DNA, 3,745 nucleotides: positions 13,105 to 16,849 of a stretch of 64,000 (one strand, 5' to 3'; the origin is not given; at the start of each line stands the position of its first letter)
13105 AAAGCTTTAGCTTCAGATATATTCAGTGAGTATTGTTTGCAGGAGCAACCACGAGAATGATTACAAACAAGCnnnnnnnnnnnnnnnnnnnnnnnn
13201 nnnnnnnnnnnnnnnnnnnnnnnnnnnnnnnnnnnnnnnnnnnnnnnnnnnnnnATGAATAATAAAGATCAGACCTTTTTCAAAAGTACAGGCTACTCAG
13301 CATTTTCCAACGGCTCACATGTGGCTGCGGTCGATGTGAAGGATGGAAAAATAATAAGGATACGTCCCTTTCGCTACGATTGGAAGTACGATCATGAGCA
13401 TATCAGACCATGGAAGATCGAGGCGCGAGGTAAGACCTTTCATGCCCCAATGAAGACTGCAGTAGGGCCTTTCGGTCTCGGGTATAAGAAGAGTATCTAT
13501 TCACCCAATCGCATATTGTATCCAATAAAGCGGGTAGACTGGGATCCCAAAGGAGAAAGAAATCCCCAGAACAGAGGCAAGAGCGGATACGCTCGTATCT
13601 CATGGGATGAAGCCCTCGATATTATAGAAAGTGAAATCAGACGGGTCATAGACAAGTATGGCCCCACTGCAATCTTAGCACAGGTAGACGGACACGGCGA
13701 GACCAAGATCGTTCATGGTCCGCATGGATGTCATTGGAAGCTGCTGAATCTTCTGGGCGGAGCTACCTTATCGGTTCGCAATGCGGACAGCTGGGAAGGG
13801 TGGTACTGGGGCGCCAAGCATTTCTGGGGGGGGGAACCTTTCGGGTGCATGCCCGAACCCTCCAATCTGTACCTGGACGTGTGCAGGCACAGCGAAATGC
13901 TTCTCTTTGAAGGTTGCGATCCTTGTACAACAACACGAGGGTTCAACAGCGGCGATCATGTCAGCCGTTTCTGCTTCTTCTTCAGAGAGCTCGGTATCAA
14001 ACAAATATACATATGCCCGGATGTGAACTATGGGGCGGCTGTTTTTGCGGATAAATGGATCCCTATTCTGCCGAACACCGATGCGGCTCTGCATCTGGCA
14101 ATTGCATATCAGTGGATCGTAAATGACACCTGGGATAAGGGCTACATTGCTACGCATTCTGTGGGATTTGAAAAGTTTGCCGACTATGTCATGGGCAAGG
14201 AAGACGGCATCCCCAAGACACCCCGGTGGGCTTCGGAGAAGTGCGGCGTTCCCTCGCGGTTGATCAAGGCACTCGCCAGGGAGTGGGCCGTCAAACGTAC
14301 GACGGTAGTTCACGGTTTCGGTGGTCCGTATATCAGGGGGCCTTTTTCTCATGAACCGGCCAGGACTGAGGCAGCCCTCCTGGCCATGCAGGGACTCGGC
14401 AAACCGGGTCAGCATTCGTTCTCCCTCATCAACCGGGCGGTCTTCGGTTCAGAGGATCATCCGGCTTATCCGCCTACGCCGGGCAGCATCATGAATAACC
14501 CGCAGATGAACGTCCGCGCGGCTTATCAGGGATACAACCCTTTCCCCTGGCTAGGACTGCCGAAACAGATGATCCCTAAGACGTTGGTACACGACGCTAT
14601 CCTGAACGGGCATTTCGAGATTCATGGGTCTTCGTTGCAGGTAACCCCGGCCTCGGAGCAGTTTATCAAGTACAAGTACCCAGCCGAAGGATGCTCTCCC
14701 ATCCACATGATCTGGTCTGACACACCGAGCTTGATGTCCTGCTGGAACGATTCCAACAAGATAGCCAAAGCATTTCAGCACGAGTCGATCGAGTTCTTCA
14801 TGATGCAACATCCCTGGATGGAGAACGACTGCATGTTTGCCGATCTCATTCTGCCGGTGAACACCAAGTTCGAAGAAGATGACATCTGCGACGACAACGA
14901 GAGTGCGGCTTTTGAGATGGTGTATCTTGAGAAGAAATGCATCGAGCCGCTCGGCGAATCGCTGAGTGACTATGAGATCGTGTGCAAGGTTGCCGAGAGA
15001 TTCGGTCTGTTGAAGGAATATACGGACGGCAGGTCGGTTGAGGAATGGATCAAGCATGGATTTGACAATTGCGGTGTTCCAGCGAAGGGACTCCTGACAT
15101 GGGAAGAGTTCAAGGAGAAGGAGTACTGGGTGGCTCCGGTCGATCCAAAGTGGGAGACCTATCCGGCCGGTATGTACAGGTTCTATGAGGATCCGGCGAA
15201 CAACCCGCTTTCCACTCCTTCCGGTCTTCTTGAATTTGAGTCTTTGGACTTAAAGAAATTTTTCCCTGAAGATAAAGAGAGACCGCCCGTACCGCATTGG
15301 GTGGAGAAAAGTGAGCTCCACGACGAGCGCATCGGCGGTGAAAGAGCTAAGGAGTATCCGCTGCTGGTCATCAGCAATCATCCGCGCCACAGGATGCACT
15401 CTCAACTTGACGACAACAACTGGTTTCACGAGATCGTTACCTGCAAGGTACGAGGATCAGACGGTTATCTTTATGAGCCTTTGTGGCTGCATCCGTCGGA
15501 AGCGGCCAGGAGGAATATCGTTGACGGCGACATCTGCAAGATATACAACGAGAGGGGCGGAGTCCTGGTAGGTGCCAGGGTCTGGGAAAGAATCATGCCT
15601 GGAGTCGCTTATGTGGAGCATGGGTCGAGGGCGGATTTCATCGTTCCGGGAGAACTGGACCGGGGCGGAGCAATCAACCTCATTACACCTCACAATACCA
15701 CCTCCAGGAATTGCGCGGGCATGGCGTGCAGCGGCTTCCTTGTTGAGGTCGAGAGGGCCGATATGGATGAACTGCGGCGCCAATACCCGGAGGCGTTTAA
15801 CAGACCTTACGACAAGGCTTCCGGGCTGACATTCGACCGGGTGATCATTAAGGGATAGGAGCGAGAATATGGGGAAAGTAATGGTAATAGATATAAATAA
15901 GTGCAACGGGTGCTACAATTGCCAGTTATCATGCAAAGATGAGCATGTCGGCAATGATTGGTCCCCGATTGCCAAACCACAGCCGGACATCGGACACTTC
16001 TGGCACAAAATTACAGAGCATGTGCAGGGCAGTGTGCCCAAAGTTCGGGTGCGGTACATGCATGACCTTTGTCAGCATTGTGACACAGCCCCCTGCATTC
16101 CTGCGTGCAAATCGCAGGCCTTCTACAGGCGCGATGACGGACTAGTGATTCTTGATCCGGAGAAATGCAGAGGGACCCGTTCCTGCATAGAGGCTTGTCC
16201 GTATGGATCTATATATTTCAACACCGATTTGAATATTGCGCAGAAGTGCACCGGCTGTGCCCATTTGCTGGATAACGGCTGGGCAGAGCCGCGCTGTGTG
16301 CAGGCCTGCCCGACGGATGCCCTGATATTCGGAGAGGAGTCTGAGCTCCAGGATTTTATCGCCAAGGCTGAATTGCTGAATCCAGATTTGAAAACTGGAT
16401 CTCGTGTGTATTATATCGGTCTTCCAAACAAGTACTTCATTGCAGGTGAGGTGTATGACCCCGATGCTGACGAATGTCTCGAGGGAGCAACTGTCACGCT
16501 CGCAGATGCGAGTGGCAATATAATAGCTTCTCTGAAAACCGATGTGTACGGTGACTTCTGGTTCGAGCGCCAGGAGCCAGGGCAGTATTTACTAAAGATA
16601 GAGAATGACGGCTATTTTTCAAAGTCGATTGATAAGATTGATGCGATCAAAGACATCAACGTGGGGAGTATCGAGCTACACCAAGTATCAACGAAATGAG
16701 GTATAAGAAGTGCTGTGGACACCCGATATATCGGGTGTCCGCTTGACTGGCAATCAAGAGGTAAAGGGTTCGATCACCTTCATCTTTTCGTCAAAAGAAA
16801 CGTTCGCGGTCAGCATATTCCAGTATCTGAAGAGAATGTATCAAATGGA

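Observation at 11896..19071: High-GC block encoding a cytoplasmic pyrogallol-transhydroxylase-like molybdoenzyme pair, with gene debris on the left and a PucR regulator plus esterase on the right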

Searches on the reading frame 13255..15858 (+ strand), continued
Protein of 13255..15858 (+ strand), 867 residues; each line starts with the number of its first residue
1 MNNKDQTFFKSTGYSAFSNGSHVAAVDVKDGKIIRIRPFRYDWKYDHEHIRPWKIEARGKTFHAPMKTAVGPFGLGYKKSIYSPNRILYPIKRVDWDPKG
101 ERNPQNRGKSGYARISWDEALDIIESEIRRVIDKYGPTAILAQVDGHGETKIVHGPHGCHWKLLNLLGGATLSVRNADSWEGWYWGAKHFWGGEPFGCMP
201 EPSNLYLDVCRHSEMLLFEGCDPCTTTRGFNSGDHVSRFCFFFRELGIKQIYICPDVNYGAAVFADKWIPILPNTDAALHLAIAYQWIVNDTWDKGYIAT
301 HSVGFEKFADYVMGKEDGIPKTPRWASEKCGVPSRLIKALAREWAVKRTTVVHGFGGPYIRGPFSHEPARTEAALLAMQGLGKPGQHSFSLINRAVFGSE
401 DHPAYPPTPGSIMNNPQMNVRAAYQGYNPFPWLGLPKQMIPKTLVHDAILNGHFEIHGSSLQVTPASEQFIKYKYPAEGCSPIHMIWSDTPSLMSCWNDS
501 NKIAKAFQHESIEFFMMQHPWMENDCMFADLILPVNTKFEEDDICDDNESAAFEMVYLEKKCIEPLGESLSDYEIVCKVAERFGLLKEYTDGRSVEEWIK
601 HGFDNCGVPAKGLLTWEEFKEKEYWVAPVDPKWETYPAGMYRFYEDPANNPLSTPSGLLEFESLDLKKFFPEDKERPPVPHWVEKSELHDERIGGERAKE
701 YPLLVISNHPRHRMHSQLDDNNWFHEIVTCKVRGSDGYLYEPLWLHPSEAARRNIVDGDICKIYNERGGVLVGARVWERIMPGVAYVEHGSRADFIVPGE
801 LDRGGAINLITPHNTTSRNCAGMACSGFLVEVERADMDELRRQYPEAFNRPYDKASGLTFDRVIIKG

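Call 73: search_protein_families(library=pfam, proteins=[L087:751-1338:-, L087:1271-1684:-, L087:2178-2534:-, L087:5493-6824:-, L087:6897-8174:-, L087:8155-8919:-, L087:9120-10046:-, L087:10276-11100:+, L087:11197-12369:+, L087:5228-5617:-], max_evalue=0.0001)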
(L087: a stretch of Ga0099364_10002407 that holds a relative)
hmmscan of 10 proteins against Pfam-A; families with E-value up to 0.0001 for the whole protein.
L087:751-1338:- (195 aa): 1 family
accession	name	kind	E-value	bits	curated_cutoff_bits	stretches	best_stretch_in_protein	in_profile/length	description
PF01323.26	DSBA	-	1.5e-10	41.7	25.6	1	31-67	2-38/191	DSBA-like thioredoxin domain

L087:1271-1684:- (137 aa): 2 families
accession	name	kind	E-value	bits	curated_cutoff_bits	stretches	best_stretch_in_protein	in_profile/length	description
PF13975.11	gag-asp_proteas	-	8.1e-13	49.2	28.2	1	33-115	12-92/92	gag-polyprotein putative aspartyl protease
PF13650.11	Asp_protease_2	-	9.9e-13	49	24.3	1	33-111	12-89/90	Aspartyl protease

L087:2178-2534:- (118 aa): 0 families

L087:5493-6824:- (443 aa): 1 family
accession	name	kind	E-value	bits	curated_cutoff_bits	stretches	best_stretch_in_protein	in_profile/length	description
PF00148.24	Oxidored_nitro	-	3.2e-46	158.4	28.6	1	32-359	25-359/399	Nitrogenase component 1 type Oxidoreductase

L087:6897-8174:- (425 aa): 1 family
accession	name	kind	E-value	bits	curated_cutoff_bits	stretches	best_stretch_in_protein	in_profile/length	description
PF00148.24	Oxidored_nitro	-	4.6e-46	157.9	28.6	1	31-380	1-351/399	Nitrogenase component 1 type Oxidoreductase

L087:8155-8919:- (254 aa): 4 families
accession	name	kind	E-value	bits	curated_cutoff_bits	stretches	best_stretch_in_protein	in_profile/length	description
PF00142.24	Fer4_NifH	-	1.6e-91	307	25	1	3-248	2-248/271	4Fe-4S iron sulfur cluster binding proteins, NifH/frxC family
PF01656.29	CbiA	-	3e-10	40.6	25.4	1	5-224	3-125/125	CobQ/CobB/MinD/ParA nucleotide binding domain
PF13614.12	AAA_31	-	3.1e-10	40.7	27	1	4-47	4-48/177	AAA domain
PF10609.15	ParA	-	6.1e-09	36.1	27.1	1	7-34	10-37/246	NUBPL iron-transfer P-loop NTPase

L087:9120-10046:- (308 aa): 1 family
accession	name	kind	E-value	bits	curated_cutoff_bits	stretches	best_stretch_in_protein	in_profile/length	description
PF00378.25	ECH_1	-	5.4e-15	55.8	27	1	139-257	84-205/251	Enoyl-CoA hydratase/isomerase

L087:10276-11100:+ (274 aa): 3 families
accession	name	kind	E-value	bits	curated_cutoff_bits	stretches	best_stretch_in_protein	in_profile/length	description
PF13561.12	adh_short_C2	-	1.2e-53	182.6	27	1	36-271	7-236/236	Enoyl-(Acyl carrier protein) reductase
PF00106.31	adh_short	-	3.3e-46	157.7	26.6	1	26-221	1-193/195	short chain dehydrogenase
PF08659.16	KR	-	9.8e-08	32.6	22.6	1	29-172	4-146/180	KR domain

L087:11197-12369:+ (390 aa): 2 families
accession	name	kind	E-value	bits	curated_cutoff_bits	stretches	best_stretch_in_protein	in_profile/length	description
PF00108.29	Thiolase_N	-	8.9e-64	215.8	26.4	1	5-259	2-259/260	Thiolase, N-terminal domain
PF02803.24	Thiolase_C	-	8.3e-41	138.9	27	1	269-389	3-123/123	Thiolase, C-terminal domain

L087:5228-5617:- (129 aa): 0 families

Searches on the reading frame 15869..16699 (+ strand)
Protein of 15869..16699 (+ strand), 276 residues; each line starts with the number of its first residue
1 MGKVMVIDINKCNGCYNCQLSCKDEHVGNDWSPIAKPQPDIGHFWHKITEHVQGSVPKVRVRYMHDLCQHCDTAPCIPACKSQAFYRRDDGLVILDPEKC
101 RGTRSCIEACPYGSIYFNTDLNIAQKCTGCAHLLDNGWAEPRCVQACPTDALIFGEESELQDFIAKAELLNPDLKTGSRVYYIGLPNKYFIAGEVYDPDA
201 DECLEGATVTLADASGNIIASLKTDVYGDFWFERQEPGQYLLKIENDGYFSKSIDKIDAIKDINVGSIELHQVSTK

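Call 3: search_protein_families(library=pfam, proteins=[window:15869-16699:+], max_evalue=0.01)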
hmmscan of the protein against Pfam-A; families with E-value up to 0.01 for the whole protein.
window:15869-16699:+ (276 aa): 13 families
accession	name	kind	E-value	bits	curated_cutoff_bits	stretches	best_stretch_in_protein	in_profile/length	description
PF13247.11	Fer4_11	-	1.3e-26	93.2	26.2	1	60-156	2-99/100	4Fe-4S dicluster domain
PF12838.12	Fer4_7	-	4.2e-11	43.6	27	1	68-113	2-51/52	4Fe-4S dicluster domain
PF13620.12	CarboxypepD_reg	-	1.6e-10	41.6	32.3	1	191-256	2-66/82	Carboxypeptidase regulatory-like domain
PF12837.12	Fer4_6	-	3.5e-09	36.6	25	2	4-23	1-20/24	4Fe-4S binding domain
PF13237.11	Fer4_10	-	1e-08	35.4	25.5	2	93-148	2-53/53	4Fe-4S dicluster domain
PF13187.11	Fer4_9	-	9.9e-08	32.3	27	1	68-114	2-51/52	4Fe-4S dicluster domain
PF12797.12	Fer4_2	-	1.3e-07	31.5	24.5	2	4-23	2-21/22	4Fe-4S binding domain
PF17210.9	SdrD_B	-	3.8e-06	27.5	29.7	1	201-251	21-71/112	SdrD B-like domain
PF00037.32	Fer4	-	7.7e-06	26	21.1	1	94-116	2-24/24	4Fe-4S binding domain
PF12800.12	Fer4_4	-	0.0001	22.8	24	1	97-113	1-17/17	4Fe-4S binding domain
PF13715.12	CarbopepD_reg_2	-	0.001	19.5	32.2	1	191-254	1-60/88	CarboxypepD_reg-like domain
PF12798.12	Fer4_3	-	0.0048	18.1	27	0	127-151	1-15/15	4Fe-4S binding domain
PF17802.7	SpaA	-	0.0095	16.5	23.1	0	199-243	11-57/91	Prealbumin-like fold domain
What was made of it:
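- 15869..16699 (+): Beta subunit: 276 aa, ferredoxin-like with a C-terminal beta-sandwich. It has Cys ligands for the three TH-type [4Fe-4S] clusters. Cys80, Cys100 and Cys106 (Thr103 at the fourth position) form an extra site, predicted to be [3Fe-4S]. Pfam Fer4_11 + CarboxypepD_reg (call 3).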

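Call 4: search_protein_families(library=ncbifam, proteins=[window:15869-16699:+], max_evalue=0.01)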
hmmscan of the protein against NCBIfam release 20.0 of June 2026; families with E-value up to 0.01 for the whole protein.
window:15869-16699:+ (276 aa): 49 families (the best 25 are shown)
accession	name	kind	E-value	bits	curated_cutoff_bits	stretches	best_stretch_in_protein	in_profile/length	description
NF041715.1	arsenate_red_ArrB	equivalog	1.2e-34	119.9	450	2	4-120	4-109/233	arsenate respiratory reductase iron-sulfur subunit ArrB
NF011569.0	PRK14993.1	equivalog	1.5e-32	113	416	1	4-189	45-228/244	tetrathionate reductase subunit TtrB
NF045797.1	DsrO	equivalog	1.4e-30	106.5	200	1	5-183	46-234/235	sulfate reduction electron transfer complex DsrMKJOP subunit DsrO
TIGR03478.1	DMSO_red_II_bet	subfamily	2.1e-30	105.8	480.7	1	36-183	101-253/321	DMSO reductase family type II enzyme, iron-sulfur subunit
TIGR02951.1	DMSO_dmsB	equivalog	5.1e-30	104.6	214.1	1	6-161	5-157/161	DMSO/selenate family reductase complex B subunit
NF042979.1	EthbenzDh_ebdB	equivalog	1.4e-24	86.6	740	1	38-182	125-274/354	ethylbenzene dehydrogenase subunit beta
TIGR03149.1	cyt_nit_nrfC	equivalog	7.5e-24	84.3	377.6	1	5-162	41-189/225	cytochrome c nitrite reductase Fe-S protein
TIGR01660.1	narH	equivalog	4.3e-20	71.6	524.05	1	45-147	160-262/492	nitrate reductase subunit beta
NF045715.1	sulf_resp_HmcB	equivalog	4e-19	68.8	420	1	5-166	39-207/307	sulfate respiration complex iron-sulfur protein HmcB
NF009451.0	PRK12809.1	equivalog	6.1e-18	64.4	1154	1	1-162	1-144/639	formate-dependent uric acid utilization protein YgfT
NF008134.0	PRK10882.1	equivalog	1.5e-17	63.6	263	1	5-166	41-217/329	hydrogenase 2 operon protein HybA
NF041782.1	mnquin_red_QrcC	equivalog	1.7e-17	63.9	400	1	5-118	3-119/239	menaquinone reductase iron-sulfur cluster-binding subunit QrcC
NF009408.0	PRK12769.1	equivalog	3.2e-17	61.9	1003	1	1-162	1-152/659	formate-dependent uric acid utilization protein AegA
TIGR01582.1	FDH-beta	equivalog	3.1e-16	59.3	334.7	1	5-163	24-188/283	formate dehydrogenase subunit beta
NF007658.0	PRK10330.1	equivalog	4.6e-15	55.5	260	1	1-163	1-163/181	electron transport protein HydN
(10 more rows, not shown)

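Call 6: search_solved_structures(query=window:15869-16699:+, max_evalue=0.001, show_alignments=1)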
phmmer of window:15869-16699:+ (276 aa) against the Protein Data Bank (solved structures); distinct sequences matched with E-value up to 0.001: 27.
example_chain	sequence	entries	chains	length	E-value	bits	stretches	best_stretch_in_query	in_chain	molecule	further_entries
4v4c_B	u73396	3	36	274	2.1e-52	181.6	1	5-268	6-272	Pyrogallol hydroxytransferase small subunit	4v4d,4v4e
2vpw_B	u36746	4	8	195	2.3e-30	109.3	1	4-191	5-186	NRFC PROTEIN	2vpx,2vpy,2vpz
6cz7_B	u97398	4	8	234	8e-29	104.2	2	5-120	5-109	4Fe-4S ferredoxin, iron-sulfur binding domain protein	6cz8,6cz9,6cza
2ivf_B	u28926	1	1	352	1.9e-25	93.1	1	39-183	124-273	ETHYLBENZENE DEHYDROGENASE BETA-SUBUNIT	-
4ydd_B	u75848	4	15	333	3.1e-24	89.1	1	51-165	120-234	DMSO reductase family type II enzyme, iron-sulfur subunit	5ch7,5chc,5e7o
1q16_B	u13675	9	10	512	1.5e-20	77.1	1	59-147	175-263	Respiratory nitrate reductase 1 beta chain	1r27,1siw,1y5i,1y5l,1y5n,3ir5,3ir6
1y4z_B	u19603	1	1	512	1.1e-19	74.2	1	59-147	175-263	Respiratory nitrate reductase 1 beta chain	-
3egw_B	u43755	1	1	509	1.2e-19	74.1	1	59-147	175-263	Respiratory nitrate reductase 1 beta chain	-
7b04_A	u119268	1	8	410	1.1e-17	67.6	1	63-205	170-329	Nitrite oxidoreductase subunit B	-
1kqf_B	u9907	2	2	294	1.7e-16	63.8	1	6-163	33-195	FORMATE DEHYDROGENASE, NITRATE-INDUCIBLE, IRON-SULFUR SUBUNIT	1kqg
9mqx_E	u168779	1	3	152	2e-16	63.5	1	1-154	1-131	Fe-S-cluster-containing hydrogenase subunit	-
1h0h_B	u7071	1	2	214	1.4e-15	60.8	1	5-168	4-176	FORMATE DEHYDROGENASE SUBUNIT BETA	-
6sdr_B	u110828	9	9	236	1.1e-12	51.2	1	1-189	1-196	Formate dehydrogenase, beta subunit, putative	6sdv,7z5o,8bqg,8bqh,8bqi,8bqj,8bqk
30gj_B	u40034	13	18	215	1.4e-12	50.9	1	1-173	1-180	Formate dehydrogenase, beta subunit, putative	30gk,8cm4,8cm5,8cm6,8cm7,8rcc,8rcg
8rc8_B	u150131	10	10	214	7.5e-12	48.5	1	2-173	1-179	Formate dehydrogenase, beta subunit, putative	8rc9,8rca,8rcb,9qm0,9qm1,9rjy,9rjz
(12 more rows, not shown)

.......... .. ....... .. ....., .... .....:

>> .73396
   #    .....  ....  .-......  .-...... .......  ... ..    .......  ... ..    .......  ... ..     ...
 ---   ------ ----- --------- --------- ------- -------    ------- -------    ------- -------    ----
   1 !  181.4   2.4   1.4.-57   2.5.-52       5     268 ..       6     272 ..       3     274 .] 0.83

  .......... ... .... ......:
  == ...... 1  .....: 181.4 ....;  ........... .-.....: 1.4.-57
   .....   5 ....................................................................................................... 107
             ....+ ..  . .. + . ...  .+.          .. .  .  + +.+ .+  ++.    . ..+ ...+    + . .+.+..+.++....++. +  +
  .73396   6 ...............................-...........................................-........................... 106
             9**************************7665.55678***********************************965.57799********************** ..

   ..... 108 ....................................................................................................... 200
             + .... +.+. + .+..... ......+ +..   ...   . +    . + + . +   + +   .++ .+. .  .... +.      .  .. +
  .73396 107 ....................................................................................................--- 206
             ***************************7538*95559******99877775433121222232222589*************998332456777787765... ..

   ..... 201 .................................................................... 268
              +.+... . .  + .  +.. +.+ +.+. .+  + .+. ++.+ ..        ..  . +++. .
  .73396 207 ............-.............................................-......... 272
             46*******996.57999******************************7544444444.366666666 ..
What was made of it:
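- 15869..16699 (+): PDB 4v4c_B E 2e-52 (call 6).
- On TH/RhL (AthL/PgtL-RhL) family of Ser-ligated Mo-bisPGD enzymes: 4v4c_B E 2e-52 over residues 5-268 (call 6).
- A dedicated beta subunit with the TH-specific C-terminal domain is present (calls 3, 6).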

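Call 14: find_encoding_contigs(protein=window:15869-16699:+, flank=10000, max_places=6)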
Protein window:15869-16699:+ (276 aa): no gene with exactly this product is on record in the collection.
